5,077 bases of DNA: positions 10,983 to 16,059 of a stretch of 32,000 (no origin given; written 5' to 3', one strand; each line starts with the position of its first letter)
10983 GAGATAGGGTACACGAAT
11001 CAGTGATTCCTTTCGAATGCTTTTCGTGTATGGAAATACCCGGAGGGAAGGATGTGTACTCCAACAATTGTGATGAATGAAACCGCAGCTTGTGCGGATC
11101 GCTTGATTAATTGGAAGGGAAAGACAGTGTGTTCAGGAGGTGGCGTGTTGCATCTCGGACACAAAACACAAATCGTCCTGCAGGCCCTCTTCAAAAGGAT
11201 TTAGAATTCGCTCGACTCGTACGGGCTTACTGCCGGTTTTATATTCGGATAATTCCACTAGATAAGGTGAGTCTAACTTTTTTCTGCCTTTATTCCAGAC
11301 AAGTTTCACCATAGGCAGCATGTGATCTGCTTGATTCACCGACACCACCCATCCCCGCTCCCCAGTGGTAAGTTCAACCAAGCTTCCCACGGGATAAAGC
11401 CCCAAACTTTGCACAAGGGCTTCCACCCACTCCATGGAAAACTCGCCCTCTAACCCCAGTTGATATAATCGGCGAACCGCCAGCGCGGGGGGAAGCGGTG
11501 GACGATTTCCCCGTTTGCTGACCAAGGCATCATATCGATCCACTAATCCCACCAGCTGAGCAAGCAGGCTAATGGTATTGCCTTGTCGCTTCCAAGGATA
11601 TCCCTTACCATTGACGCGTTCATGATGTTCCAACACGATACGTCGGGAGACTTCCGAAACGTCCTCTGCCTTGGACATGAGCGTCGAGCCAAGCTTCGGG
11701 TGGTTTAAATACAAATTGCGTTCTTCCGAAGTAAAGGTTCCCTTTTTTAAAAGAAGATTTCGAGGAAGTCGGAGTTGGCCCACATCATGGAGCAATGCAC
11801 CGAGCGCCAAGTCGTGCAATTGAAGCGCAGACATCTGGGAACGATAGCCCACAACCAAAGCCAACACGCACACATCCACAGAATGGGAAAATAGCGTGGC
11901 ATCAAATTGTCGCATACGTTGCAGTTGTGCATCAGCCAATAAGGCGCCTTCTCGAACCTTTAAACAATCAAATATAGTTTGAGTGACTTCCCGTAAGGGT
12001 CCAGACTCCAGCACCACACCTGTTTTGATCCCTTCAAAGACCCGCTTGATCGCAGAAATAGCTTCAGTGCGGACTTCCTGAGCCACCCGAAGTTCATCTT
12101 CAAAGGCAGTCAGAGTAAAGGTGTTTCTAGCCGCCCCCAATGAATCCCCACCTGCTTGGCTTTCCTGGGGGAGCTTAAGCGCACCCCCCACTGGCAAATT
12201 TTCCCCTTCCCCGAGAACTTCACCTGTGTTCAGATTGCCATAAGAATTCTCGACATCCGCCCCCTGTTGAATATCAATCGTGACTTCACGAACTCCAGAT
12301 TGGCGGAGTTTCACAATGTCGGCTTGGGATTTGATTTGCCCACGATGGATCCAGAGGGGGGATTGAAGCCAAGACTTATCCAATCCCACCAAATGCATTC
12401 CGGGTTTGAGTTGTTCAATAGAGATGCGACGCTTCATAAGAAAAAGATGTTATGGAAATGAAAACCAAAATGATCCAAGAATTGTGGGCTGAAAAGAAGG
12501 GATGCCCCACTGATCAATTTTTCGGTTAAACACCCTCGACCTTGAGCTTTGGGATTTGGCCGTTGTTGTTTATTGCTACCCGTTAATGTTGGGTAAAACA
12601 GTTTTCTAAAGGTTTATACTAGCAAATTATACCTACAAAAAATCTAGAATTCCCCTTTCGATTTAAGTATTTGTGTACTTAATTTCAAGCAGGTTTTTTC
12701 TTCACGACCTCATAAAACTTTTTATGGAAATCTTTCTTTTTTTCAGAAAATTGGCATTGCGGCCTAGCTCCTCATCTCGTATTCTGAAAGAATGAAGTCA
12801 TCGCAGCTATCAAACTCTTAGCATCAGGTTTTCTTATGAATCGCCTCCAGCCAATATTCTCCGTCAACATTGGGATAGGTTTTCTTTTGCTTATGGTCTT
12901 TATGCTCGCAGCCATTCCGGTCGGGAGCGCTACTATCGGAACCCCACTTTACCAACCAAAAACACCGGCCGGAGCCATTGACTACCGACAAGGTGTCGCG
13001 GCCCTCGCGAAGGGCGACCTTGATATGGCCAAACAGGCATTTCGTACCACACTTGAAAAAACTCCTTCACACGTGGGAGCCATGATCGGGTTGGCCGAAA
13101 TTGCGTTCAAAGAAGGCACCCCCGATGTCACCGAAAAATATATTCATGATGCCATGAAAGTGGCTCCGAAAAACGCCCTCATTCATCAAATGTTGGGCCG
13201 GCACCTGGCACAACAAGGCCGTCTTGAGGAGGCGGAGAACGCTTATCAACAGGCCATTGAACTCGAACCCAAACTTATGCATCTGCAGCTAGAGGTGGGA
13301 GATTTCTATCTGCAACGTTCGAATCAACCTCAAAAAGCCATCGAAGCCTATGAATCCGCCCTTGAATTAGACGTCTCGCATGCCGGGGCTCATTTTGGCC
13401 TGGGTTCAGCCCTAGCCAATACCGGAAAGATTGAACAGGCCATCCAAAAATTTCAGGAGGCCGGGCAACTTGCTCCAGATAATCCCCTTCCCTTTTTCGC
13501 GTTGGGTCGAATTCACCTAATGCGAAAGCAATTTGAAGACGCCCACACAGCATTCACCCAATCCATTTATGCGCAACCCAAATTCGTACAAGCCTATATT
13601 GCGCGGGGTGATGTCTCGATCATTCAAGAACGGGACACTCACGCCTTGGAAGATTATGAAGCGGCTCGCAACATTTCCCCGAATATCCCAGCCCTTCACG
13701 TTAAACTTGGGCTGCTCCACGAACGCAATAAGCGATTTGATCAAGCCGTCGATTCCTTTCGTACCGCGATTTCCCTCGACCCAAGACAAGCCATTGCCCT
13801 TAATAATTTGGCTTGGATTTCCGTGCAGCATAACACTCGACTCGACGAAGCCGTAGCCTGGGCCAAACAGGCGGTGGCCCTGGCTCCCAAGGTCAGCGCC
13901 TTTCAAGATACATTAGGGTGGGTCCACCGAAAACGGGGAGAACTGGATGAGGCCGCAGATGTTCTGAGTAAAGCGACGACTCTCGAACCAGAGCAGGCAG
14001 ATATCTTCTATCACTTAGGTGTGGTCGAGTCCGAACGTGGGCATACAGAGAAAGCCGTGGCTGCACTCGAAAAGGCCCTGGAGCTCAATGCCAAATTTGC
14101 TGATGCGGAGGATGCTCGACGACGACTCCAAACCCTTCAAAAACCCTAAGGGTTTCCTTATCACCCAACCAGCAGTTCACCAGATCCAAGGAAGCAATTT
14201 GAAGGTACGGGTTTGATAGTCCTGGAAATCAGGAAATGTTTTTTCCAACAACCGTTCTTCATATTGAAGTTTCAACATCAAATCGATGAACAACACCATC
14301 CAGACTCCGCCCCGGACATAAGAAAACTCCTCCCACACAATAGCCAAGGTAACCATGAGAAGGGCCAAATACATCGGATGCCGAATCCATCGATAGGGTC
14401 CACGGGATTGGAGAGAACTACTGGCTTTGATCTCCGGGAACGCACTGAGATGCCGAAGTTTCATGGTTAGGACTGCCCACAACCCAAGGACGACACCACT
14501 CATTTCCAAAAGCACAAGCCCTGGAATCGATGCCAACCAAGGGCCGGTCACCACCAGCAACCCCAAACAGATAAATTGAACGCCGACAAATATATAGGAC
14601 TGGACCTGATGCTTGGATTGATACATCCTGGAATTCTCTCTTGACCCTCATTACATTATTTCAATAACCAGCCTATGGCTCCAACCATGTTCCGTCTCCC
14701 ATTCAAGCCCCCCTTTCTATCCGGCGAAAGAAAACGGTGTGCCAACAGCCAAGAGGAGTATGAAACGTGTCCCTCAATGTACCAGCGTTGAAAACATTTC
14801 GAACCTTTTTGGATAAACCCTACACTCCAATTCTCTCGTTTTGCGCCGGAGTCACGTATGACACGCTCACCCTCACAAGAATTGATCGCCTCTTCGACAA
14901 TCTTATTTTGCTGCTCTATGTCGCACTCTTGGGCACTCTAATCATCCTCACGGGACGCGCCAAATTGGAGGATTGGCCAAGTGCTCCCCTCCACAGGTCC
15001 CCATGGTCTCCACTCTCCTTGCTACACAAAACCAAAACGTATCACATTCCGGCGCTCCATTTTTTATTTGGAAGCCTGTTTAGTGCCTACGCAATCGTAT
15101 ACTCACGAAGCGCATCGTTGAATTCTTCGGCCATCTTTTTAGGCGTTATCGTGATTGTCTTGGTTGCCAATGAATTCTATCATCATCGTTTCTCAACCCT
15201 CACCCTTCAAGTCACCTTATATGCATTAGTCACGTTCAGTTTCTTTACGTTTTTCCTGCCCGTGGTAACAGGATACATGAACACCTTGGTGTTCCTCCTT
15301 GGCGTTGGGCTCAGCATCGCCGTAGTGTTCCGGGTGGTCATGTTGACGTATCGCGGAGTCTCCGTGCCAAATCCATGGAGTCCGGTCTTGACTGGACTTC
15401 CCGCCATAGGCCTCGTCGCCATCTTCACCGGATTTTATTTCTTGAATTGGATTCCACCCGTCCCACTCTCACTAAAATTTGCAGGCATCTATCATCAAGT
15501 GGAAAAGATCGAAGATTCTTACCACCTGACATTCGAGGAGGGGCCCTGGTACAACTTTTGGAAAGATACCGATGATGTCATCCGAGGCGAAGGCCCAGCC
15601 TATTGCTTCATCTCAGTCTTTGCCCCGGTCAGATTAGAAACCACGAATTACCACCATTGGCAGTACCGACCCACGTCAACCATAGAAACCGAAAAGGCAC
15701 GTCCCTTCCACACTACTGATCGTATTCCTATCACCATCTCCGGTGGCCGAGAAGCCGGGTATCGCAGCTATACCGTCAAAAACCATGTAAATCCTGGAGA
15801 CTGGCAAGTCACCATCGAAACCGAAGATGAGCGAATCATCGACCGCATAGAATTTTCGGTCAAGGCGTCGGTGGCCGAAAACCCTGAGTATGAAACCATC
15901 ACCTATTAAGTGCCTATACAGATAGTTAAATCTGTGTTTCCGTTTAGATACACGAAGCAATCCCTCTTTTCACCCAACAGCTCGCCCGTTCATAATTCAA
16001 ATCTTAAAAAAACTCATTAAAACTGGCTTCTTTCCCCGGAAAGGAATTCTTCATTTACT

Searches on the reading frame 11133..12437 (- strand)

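Call 8: search_protein_families(library=pfam, proteins=[window:11133-12437:-], max_evalue=0.001)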
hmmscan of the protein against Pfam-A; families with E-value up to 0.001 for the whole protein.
window:11133-12437:- (434 aa): 3 families
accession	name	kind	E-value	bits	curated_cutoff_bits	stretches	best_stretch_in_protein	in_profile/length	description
PF13487.12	HD_5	-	6.1e-26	91.6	27.2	1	182-322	14-156/170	HD domain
PF11871.13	DUF3391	-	2e-22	80.7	27.8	1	3-142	2-130/136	Domain of unknown function (DUF3391)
PF01966.28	HD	-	3.8e-11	43.7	22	1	183-304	2-115/116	HD domain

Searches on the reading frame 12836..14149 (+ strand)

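Call 8: search_protein_families(library=pfam, proteins=[window:12836-14149:+], max_evalue=0.001)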
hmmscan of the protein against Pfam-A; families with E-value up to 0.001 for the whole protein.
window:12836-14149:+ (437 aa): 31 families (the best 25 are shown)
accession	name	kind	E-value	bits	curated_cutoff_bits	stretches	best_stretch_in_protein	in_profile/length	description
PF07719.23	TPR_2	-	7.1e-55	179.1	27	3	114-146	1-33/34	Tetratricopeptide repeat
PF13432.12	TPR_16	-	4.5e-45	152.1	32.7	5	159-217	7-65/65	Tetratricopeptide repeat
PF13414.12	TPR_11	-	6.8e-45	150.9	26.8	4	363-397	3-37/42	TPR repeat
PF00515.34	TPR_1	-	6.6e-44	146.4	27.8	3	117-146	4-33/34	Tetratricopeptide repeat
PF13181.12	TPR_8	-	1.3e-39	131.4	25.7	3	117-146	4-33/34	Tetratricopeptide repeat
PF13431.12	TPR_17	-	1.6e-34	115.7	24.4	0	308-340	2-33/34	Tetratricopeptide repeat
PF14559.12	TPR_19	-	5e-31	107.3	25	4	366-430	3-67/68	Tetratricopeptide repeat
PF13428.12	TPR_14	-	3.2e-30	101.9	23.5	0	357-395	4-42/44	Tetratricopeptide repeat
PF13424.12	TPR_12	-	4.2e-28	97.8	30.1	2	83-143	6-74/77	Tetratricopeptide repeat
PF13176.12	TPR_7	-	3.3e-21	73.9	27.9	0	119-144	4-29/36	Tetratricopeptide repeat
PF23914.1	TPR_CcmH_CycH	-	2e-19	70.4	42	1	108-216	44-154/158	Cytochrome c-type biogenesis protein H TPR domain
PF13174.12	TPR_6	-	7.7e-19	67.4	26.3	0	185-215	2-32/33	Tetratricopeptide repeat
PF13371.12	TPR_9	-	7.1e-17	61.6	35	1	364-432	5-73/73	Tetratricopeptide repeat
PF24575.1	TPR_Slam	-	2.3e-13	50.9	35.2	0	44-93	45-94/104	Surface lipoprotein assembly modifier, N-terminal TPR repeats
PF12895.13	ANAPC3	-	2e-11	44.4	27.2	0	333-414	2-82/82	Anaphase-promoting complex, cyclosome, subunit 3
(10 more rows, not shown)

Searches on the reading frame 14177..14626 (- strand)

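Call 8: search_protein_families(library=pfam, proteins=[window:14177-14626:-], max_evalue=0.001)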
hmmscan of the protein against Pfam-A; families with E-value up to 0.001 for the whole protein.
window:14177-14626:- (149 aa): 2 families
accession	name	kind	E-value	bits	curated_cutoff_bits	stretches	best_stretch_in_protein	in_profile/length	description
PF04191.18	PEMT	-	7.4e-06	26.8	25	1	45-132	14-103/105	Phospholipid methyltransferase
PF04140.19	ICMT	-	7e-05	23.6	24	1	48-98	12-61/95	Isoprenylcysteine carboxyl methyltransferase (ICMT) family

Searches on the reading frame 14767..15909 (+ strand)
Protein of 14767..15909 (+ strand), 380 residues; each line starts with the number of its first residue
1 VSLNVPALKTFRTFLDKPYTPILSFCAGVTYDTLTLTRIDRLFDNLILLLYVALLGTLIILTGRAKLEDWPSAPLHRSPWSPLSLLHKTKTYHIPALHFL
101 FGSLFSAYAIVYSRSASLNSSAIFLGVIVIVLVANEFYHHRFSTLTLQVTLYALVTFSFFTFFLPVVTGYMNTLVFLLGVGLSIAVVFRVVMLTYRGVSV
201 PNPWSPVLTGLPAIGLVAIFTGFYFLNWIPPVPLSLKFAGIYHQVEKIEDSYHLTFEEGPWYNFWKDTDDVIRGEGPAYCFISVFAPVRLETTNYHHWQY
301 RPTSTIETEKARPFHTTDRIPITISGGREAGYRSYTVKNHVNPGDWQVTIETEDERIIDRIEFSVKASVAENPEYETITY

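Call 8: search_protein_families(library=pfam, proteins=[window:14767-15909:+], max_evalue=0.001)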
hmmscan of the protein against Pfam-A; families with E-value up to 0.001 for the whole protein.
window:14767-15909:+ (380 aa): 1 family
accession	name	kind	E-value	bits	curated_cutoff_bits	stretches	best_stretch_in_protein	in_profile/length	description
PF11141.13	DUF2914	-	4.5e-14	52.4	23.6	1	293-365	3-62/62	Protein of unknown function (DUF2914)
